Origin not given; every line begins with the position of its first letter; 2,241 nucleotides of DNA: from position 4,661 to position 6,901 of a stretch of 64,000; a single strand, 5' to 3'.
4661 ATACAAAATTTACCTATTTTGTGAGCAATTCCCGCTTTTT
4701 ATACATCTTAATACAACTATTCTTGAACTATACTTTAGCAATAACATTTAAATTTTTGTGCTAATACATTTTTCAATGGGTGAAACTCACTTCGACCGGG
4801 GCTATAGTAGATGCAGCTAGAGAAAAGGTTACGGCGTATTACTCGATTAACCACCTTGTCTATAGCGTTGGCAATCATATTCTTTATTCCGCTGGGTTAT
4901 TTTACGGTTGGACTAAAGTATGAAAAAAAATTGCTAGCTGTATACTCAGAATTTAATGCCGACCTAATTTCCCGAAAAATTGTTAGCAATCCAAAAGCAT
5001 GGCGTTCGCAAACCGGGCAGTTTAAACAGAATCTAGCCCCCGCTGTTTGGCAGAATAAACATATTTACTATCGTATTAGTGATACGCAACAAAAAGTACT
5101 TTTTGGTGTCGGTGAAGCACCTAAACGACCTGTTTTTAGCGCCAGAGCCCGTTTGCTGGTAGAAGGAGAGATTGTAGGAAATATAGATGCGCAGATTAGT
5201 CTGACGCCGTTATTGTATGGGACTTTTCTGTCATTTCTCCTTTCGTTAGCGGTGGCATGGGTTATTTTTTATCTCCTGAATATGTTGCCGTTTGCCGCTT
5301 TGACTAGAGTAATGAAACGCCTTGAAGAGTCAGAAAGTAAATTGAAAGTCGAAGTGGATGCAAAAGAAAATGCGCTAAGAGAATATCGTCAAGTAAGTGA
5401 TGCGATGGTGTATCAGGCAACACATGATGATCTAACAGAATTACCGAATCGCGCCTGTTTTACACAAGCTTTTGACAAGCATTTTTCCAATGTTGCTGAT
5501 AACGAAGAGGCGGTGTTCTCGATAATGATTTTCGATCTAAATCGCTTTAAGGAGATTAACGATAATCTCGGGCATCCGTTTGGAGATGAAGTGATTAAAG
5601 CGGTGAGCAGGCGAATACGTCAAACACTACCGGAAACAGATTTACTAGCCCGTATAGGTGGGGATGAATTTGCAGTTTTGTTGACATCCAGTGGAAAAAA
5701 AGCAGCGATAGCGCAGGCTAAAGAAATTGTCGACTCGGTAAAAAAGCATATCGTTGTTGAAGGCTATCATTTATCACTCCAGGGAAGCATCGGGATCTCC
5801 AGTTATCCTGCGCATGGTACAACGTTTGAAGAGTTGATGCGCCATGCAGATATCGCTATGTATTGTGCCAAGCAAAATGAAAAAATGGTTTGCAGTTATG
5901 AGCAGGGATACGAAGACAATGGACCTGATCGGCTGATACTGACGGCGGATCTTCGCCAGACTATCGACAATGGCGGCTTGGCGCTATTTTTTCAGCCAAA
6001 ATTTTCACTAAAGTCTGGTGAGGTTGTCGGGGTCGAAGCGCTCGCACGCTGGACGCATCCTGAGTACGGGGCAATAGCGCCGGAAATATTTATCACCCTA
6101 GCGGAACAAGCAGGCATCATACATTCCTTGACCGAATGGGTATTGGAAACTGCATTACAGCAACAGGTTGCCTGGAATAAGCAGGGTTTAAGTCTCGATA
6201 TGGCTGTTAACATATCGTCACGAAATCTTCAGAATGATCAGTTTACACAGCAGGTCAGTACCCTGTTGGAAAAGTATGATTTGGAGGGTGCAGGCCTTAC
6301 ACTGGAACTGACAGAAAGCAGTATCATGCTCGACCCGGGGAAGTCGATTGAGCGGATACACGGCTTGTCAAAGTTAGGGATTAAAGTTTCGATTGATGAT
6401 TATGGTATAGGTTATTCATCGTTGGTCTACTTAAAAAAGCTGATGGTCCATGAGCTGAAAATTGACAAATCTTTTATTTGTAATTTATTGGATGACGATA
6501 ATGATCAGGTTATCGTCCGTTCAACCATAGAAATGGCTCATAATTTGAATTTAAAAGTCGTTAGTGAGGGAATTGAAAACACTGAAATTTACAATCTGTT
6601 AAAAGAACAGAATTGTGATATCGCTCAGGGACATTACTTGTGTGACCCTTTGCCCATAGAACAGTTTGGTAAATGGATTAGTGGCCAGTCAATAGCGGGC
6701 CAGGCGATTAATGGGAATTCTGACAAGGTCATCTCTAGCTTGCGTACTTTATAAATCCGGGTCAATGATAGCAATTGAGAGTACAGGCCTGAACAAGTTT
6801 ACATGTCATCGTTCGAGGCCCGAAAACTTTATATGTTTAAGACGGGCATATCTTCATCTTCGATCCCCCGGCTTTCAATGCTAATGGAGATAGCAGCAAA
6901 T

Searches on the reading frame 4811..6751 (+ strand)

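Call 79: search_protein_families(library=pfam, proteins=[window:4811-6751:+], max_evalue=1e-8)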
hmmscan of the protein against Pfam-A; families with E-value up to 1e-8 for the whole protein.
window:4811-6751:+ (647 aa): 2 families
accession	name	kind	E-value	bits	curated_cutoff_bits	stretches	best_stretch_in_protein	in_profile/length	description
PF00563.25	EAL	-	3.6e-67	226.6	31.3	1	380-613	3-236/236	EAL domain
PF00990.26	GGDEF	-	2.1e-45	154.8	23.8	1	203-358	1-159/161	Diguanylate cyclase, GGDEF domain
